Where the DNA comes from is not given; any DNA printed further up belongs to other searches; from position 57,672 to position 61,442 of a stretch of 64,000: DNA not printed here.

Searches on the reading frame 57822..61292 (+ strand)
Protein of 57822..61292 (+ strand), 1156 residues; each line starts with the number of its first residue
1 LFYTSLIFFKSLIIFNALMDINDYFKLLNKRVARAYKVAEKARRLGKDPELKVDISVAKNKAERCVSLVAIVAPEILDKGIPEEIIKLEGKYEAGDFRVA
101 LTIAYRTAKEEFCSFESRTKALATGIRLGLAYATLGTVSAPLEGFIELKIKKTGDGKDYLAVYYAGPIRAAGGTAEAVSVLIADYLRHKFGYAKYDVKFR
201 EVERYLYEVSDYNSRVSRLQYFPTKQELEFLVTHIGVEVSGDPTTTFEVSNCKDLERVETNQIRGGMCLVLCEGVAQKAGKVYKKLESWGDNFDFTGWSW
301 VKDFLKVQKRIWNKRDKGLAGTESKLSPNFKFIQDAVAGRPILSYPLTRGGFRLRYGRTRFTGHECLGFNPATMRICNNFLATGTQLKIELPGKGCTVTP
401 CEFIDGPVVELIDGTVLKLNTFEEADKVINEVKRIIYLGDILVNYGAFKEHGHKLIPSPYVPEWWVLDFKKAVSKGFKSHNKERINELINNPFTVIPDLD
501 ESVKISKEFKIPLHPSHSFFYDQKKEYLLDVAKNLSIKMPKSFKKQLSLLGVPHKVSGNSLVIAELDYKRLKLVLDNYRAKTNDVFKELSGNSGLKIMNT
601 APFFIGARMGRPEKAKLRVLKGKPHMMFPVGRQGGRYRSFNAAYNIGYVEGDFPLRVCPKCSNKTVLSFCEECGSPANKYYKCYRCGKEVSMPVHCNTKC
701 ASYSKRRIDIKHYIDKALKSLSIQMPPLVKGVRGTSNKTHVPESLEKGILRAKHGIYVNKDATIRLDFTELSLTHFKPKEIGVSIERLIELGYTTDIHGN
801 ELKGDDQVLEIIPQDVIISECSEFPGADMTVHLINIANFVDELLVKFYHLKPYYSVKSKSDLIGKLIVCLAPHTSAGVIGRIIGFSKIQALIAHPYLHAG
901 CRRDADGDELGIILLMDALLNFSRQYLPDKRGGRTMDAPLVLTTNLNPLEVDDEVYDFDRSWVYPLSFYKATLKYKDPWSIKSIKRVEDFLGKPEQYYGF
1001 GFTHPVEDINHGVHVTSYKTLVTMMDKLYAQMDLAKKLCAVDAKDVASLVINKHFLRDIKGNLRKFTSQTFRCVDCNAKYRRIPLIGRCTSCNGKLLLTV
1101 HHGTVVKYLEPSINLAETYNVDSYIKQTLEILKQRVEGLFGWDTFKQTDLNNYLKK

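Call 59: search_protein_families(library=pfam, proteins=[window:57822-61292:+], max_evalue=0.00001)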
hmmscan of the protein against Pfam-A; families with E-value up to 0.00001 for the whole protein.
window:57822-61292:+ (1156 aa): 3 families
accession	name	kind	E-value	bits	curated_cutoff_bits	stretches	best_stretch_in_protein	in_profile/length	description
PF24846.1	PolC_DP2_cat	-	1.2e-117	392.6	24.3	1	728-1027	7-299/299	DNA polymerase II large subunit DP2, catalytic domain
PF24844.1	PolC_DP2_central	-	9.2e-103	344.4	24.3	1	323-691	5-371/372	DNA polymerase II large subunit DP2, central domain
PF03833.19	PolC_DP2_N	-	3.6e-81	272.7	24.3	1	23-306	1-270/271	DNA polymerase II large subunit DP2, N-terminal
